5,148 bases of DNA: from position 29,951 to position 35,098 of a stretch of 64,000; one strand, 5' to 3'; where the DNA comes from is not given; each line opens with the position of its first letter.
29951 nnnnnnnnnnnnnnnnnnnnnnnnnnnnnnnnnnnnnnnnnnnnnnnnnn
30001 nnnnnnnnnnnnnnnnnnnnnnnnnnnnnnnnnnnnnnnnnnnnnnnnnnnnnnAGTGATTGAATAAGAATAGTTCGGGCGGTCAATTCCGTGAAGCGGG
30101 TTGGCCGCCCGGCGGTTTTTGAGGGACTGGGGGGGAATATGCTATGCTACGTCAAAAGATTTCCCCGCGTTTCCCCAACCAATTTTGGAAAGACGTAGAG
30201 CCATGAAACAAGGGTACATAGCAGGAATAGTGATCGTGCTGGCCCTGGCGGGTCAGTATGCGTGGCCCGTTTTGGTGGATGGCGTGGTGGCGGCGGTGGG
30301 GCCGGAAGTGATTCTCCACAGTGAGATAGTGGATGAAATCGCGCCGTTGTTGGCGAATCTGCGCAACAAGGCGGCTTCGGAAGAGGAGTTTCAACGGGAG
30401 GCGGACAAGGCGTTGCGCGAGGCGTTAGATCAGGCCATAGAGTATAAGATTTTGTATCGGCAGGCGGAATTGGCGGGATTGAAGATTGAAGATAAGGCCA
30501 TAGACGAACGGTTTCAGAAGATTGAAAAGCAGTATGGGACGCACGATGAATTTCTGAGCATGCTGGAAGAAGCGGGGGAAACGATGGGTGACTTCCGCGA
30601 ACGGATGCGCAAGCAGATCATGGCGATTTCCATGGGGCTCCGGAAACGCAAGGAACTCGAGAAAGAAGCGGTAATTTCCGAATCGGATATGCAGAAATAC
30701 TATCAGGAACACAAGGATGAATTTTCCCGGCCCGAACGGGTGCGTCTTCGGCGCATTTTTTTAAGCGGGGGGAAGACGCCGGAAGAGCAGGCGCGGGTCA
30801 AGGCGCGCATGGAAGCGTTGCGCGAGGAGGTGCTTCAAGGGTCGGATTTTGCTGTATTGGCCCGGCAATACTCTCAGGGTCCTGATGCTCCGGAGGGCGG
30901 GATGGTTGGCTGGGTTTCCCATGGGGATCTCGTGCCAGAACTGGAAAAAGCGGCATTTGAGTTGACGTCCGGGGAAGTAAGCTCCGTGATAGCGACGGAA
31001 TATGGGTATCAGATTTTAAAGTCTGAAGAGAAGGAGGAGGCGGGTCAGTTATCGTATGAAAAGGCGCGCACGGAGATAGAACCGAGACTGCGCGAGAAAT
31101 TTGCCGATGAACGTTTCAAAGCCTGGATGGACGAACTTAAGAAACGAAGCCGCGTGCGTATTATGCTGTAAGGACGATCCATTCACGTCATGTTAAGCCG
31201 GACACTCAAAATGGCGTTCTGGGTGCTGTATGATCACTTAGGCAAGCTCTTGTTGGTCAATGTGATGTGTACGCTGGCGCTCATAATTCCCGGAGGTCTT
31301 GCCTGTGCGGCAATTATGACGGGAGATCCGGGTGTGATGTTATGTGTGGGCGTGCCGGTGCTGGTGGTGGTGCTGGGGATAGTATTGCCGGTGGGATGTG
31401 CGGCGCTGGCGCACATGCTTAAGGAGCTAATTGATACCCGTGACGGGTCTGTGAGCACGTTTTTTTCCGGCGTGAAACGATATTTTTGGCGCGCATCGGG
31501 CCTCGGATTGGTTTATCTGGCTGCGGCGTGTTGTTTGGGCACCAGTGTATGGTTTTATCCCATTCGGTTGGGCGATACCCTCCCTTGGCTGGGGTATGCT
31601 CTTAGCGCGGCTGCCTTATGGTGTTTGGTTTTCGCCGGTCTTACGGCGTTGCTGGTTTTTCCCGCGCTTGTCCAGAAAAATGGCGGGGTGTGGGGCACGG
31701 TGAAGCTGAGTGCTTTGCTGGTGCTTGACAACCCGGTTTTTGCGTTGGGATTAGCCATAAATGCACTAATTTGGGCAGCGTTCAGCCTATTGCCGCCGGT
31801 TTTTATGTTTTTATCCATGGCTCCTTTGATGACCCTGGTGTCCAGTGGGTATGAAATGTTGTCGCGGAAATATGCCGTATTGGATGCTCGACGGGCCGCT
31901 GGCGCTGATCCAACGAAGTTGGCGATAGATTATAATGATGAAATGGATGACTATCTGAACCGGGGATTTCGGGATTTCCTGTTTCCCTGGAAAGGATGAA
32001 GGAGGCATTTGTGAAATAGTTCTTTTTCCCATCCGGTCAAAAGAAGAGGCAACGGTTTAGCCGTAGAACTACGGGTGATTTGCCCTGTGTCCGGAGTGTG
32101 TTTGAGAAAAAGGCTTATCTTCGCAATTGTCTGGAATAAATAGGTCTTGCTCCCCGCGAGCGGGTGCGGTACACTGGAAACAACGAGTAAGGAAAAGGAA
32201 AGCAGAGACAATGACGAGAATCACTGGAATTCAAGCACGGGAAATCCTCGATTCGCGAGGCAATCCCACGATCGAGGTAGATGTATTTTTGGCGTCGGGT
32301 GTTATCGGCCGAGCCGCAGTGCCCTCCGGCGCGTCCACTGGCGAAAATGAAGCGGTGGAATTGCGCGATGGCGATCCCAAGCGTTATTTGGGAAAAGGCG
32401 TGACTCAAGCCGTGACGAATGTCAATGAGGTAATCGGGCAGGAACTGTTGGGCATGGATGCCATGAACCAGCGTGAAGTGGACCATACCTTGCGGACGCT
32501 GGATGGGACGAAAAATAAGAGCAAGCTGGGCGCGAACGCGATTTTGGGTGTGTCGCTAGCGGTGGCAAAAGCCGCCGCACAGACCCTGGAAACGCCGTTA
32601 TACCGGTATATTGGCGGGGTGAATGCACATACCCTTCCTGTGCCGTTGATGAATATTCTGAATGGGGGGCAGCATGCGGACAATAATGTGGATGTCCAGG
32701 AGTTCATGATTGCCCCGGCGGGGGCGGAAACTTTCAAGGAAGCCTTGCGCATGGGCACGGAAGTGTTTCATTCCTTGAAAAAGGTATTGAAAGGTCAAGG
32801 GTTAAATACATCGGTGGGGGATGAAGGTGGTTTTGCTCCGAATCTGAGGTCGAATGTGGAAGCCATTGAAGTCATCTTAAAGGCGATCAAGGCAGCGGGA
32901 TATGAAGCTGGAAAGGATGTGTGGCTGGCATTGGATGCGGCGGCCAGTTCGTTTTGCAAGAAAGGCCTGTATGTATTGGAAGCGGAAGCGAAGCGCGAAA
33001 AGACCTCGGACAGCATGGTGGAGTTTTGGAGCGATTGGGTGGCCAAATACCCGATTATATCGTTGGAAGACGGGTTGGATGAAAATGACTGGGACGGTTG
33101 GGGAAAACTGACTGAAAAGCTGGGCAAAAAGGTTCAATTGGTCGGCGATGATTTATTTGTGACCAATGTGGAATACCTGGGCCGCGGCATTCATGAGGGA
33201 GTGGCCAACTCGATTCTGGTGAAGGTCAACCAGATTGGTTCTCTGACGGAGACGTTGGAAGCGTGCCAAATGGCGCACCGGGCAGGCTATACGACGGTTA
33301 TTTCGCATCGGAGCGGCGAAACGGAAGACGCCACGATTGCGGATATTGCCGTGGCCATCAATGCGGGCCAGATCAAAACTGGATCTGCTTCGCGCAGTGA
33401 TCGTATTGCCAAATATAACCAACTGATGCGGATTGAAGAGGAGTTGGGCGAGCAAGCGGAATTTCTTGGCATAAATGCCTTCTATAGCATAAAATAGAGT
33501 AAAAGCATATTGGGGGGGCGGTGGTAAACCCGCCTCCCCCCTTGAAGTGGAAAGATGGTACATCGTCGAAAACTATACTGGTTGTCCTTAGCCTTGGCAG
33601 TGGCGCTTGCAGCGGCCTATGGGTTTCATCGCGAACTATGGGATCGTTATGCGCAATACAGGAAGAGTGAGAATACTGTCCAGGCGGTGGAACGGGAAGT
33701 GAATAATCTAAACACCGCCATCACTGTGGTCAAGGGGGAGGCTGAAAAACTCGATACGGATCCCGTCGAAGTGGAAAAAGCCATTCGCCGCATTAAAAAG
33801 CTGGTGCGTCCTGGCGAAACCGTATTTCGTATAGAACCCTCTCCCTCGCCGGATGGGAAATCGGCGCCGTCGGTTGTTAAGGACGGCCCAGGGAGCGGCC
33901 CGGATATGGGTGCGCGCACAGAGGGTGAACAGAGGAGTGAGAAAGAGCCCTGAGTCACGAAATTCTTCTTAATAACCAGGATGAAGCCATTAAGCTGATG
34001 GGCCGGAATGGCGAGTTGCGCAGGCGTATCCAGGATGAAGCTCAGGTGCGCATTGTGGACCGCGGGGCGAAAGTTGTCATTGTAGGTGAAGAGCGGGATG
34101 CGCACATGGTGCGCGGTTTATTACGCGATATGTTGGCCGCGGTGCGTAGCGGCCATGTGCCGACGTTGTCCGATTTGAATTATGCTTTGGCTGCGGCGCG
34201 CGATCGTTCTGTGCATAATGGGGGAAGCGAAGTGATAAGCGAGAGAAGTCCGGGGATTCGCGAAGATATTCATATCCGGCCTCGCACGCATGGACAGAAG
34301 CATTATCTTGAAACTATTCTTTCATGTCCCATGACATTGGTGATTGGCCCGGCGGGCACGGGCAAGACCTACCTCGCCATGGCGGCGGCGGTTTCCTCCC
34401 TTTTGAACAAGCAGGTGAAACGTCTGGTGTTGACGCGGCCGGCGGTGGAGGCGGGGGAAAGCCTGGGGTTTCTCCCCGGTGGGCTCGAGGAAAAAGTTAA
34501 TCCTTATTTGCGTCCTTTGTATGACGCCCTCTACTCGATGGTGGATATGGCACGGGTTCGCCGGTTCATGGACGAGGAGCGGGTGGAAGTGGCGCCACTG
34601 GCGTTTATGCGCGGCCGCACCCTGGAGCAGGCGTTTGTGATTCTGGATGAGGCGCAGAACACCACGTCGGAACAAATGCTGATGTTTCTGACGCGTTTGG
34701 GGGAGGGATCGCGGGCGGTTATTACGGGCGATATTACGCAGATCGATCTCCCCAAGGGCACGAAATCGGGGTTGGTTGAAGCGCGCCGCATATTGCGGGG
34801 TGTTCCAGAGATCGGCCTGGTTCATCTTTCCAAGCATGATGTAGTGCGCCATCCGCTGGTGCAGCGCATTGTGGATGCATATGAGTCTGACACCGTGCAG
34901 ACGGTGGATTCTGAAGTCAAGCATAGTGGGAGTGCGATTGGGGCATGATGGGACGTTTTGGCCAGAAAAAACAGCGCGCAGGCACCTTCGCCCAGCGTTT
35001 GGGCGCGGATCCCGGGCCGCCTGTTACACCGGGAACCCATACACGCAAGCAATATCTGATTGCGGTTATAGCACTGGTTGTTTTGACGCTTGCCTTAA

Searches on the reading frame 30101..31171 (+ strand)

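Call 19: search_protein_families(library=pfam, proteins=[window:30101-31171:+], max_evalue=0.001)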
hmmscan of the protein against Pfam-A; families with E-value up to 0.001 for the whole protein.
window:30101-31171:+ (356 aa): 5 families
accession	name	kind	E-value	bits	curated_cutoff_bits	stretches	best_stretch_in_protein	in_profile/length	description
PF00639.27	Rotamase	-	3.4e-21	76.4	21.7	1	225-309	10-96/97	PPIC-type PPIASE domain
PF13616.12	Rotamase_3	-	5.5e-18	66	22.5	1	199-311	5-115/116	PPIC-type PPIASE domain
PF13145.12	Rotamase_2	-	1e-17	65.5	27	1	192-323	1-120/121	PPIC-type PPIASE domain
PF13624.11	SurA_N_3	-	1.2e-11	45.1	27.2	1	37-175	15-158/162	SurA-like N-terminal domain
PF09312.16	SurA_N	-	4e-11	43.6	30.8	1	59-175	1-114/118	SurA N-terminal domain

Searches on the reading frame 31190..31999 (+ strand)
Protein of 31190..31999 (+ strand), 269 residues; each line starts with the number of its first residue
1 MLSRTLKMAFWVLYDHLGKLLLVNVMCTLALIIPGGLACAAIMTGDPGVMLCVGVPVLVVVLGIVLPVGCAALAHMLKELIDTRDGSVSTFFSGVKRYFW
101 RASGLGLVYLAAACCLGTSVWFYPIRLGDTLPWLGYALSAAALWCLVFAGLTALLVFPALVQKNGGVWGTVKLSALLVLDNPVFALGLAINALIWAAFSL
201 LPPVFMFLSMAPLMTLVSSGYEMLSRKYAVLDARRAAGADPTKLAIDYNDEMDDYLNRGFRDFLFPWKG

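Call 19: search_protein_families(library=pfam, proteins=[window:31190-31999:+], max_evalue=0.001)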
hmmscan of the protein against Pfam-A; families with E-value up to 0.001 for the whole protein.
window:31190-31999:+ (269 aa): 1 family
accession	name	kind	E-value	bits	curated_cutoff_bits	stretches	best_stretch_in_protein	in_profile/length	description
PF04854.19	DUF624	-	0.00021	21.9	24.2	1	58-116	14-73/77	Protein of unknown function, DUF624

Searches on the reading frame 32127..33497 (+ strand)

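Call 19: search_protein_families(library=pfam, proteins=[window:32127-33497:+], max_evalue=0.001)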
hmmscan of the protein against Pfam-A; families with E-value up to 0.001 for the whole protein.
window:32127-33497:+ (456 aa): 4 families
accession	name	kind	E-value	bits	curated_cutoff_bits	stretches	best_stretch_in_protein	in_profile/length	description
PF00113.28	Enolase_C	-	7.9e-131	436.2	21.5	1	168-452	2-293/296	Enolase, C-terminal TIM barrel domain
PF03952.21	Enolase_N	-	7e-62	207.9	35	1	32-162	1-131/131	Enolase, N-terminal domain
PF13378.12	MR_MLE_C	-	3.1e-05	24.2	29.4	1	251-413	31-173/219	Enolase C-terminal domain-like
PF07476.17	MAAL_C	-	0.00067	19.3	27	0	330-415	134-220/249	Methylaspartate ammonia-lyase C-terminus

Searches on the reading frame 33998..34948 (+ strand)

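Call 19: search_protein_families(library=pfam, proteins=[window:33998-34948:+], max_evalue=0.001)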
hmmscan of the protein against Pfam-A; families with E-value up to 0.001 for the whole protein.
window:33998-34948:+ (316 aa): 6 families
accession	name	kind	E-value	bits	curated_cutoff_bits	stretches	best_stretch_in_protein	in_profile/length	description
PF02562.22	PhoH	-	2.8e-92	308.3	27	1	93-296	2-205/205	PhoH-like protein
PF13604.12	AAA_30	-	4.7e-10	39.9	27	1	98-249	4-128/191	AAA domain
PF13245.12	AAA_19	-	6.9e-08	33.2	25.1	1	101-249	2-129/134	AAA domain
PF13401.12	AAA_22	-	1.3e-05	25.9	27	1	110-236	5-109/130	AAA domain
PF00270.35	DEAD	-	0.00018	21.7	26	0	98-146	2-51/167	DEAD/DEAH box helicase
PF13191.12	AAA_16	-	0.00032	21.7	32.6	1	109-236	23-160/167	AAA ATPase domain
